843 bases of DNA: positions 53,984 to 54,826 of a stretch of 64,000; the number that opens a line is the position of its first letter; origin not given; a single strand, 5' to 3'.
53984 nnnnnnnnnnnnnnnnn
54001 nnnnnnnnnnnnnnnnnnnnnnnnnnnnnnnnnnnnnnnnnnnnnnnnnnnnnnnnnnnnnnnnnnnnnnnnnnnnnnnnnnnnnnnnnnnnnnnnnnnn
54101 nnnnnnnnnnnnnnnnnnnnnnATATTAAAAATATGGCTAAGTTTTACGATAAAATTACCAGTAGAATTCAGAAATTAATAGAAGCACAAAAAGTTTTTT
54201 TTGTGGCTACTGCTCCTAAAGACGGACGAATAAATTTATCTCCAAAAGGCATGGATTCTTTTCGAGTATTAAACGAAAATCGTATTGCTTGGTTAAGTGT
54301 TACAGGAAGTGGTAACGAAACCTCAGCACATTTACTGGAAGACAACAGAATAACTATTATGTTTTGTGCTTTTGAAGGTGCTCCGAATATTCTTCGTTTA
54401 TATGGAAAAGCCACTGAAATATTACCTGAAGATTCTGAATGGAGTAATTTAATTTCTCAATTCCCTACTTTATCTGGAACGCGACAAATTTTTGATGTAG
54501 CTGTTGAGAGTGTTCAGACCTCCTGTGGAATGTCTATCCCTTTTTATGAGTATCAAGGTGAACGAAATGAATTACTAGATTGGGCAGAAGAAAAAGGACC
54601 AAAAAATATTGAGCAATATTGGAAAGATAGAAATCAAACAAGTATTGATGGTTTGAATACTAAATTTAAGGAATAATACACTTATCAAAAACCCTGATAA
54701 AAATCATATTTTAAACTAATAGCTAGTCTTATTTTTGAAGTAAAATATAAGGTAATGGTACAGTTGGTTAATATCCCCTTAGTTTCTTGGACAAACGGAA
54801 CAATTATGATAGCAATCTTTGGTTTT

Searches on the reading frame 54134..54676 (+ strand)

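Call 74: search_protein_families(library=pfam, proteins=[window:54134-54676:+], max_evalue=0.01)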
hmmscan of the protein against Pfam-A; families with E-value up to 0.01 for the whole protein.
window:54134-54676:+ (180 aa): 1 family
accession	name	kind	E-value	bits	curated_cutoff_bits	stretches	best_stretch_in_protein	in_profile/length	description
PF01243.27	PNPOx_N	-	1.9e-13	51.3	28.1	1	9-131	2-120/120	Pyridoxamine 5'-phosphate oxidase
